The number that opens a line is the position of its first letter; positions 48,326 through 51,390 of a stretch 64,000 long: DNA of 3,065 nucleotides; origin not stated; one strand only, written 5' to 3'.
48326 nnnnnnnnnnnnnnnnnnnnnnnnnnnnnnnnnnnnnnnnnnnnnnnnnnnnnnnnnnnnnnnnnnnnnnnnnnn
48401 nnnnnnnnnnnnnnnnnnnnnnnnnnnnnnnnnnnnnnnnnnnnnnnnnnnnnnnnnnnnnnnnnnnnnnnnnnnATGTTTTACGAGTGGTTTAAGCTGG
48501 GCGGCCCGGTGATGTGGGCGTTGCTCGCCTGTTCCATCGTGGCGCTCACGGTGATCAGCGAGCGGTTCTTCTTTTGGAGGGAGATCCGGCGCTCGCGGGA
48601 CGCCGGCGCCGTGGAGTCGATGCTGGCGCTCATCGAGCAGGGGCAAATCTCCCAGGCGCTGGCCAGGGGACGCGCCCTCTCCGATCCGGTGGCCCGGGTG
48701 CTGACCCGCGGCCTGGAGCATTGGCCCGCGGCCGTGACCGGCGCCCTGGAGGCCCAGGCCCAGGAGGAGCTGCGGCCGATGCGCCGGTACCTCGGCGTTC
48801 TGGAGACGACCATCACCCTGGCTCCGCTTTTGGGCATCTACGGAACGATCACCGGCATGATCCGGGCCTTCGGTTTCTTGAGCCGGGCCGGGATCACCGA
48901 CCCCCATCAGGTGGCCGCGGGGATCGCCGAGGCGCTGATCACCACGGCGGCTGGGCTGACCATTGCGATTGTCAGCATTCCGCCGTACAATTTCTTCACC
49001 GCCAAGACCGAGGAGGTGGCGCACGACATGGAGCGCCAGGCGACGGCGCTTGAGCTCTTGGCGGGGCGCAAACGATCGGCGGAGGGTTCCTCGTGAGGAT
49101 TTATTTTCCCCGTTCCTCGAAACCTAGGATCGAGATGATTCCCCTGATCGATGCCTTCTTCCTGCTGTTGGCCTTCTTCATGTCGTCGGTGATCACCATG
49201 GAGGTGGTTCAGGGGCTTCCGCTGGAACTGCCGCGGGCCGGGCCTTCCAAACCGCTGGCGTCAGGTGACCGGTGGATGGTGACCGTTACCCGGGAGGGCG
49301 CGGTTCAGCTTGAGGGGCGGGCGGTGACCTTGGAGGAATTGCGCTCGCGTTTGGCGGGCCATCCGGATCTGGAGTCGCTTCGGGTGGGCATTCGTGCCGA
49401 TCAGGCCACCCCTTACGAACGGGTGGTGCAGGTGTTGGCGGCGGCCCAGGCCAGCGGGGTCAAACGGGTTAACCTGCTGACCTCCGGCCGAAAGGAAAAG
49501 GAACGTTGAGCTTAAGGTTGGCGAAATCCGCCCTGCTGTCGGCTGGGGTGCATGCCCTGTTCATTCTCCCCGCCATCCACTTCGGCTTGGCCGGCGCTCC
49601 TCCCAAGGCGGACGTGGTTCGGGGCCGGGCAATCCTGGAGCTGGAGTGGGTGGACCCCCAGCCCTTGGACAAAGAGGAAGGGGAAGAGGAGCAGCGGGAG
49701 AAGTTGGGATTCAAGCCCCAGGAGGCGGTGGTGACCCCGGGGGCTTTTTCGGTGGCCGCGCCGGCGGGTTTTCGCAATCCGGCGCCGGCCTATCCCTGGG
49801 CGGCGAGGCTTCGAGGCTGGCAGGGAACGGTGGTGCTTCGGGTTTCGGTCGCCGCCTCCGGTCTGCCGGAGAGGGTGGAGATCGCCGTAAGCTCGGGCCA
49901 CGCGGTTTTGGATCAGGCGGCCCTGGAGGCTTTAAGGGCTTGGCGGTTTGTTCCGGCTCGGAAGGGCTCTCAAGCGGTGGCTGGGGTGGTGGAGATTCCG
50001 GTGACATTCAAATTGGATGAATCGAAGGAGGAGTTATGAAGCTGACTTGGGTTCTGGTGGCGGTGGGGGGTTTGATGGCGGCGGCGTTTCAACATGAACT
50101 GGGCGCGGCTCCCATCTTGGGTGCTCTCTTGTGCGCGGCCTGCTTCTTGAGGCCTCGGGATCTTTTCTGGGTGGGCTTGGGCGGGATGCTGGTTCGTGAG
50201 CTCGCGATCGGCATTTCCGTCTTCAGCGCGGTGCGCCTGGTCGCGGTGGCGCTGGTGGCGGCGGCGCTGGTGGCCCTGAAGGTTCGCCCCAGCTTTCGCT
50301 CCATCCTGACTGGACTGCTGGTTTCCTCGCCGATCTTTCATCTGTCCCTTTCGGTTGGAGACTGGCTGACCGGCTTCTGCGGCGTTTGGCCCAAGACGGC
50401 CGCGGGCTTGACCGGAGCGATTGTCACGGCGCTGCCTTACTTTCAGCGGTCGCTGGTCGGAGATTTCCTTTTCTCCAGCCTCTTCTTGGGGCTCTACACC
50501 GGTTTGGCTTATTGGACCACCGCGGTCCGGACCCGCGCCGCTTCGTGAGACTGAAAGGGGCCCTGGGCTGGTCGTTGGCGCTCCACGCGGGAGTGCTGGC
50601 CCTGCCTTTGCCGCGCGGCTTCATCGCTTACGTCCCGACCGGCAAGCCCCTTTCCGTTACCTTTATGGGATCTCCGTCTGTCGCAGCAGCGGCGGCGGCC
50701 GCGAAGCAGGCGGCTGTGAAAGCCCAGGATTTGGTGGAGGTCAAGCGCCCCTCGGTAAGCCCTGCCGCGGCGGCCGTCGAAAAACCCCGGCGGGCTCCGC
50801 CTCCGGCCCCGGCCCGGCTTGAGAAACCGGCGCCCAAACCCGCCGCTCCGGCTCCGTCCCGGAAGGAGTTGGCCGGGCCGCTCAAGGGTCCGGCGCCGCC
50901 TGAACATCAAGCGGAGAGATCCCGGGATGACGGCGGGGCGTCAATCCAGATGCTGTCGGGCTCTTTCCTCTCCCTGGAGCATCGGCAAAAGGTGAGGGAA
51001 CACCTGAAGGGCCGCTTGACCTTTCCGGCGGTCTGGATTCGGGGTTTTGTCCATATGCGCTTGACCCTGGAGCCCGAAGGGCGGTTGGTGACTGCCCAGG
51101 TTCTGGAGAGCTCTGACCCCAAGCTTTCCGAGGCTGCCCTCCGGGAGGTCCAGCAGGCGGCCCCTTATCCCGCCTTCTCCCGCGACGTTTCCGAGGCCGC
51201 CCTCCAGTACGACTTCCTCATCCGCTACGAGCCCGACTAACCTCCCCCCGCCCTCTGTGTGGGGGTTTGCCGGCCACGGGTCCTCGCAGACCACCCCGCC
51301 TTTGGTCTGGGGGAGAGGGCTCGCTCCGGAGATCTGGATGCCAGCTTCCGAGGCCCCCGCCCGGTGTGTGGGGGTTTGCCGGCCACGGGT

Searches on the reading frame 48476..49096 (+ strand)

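Call 38: search_protein_families(library=pfam, proteins=[window:48476-49096:+], max_evalue=0.001)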
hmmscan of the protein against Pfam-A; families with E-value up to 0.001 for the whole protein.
window:48476-49096:+ (206 aa): 1 family
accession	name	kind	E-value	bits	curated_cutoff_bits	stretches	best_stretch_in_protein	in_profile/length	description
PF01618.21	MotA_ExbB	-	1.2e-30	106.3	22.9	1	70-186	4-126/127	MotA/TolQ/ExbB proton channel family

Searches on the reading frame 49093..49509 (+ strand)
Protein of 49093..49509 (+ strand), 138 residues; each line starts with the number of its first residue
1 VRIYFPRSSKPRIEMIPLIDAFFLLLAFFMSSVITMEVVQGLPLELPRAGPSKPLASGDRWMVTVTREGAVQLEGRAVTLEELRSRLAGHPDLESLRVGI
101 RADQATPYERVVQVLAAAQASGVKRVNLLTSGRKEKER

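Call 72: search_protein_families(library=pfam, proteins=[window:49093-49509:+], max_evalue=0.001)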
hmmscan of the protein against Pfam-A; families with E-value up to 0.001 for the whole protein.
window:49093-49509:+ (138 aa): 1 family
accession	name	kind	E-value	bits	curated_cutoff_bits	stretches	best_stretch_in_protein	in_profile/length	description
PF02472.21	ExbD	-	1.4e-24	87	25.4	1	8-131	3-126/128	Biopolymer transport protein ExbD/TolR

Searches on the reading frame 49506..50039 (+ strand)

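Call 72: search_protein_families(library=pfam, proteins=[window:49506-50039:+], max_evalue=0.001)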
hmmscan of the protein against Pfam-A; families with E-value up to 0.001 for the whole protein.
window:49506-50039:+ (177 aa): 1 family
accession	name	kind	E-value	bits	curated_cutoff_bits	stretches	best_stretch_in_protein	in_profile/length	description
PF03544.19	TonB_C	-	8.2e-22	77.9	24.6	1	92-170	1-79/79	Gram-negative bacterial TonB protein C-terminal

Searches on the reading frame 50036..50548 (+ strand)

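Call 72: search_protein_families(library=pfam, proteins=[window:50036-50548:+], max_evalue=0.001)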
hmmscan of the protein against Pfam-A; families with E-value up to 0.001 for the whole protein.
window:50036-50548:+ (170 aa): 1 family
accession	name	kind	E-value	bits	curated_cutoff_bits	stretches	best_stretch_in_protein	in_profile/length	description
PF20221.3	DUF6580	-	6.4e-13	49.7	27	1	18-157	23-155/162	Family of unknown function (DUF6580)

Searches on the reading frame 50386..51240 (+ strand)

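Call 72: search_protein_families(library=pfam, proteins=[window:50386-51240:+], max_evalue=0.001)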
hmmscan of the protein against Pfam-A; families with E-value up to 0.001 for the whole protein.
window:50386-51240:+ (284 aa): 1 family
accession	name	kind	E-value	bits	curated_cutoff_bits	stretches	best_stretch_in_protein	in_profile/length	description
PF03544.19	TonB_C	-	1.3e-06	29.2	24.6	1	219-282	15-78/79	Gram-negative bacterial TonB protein C-terminal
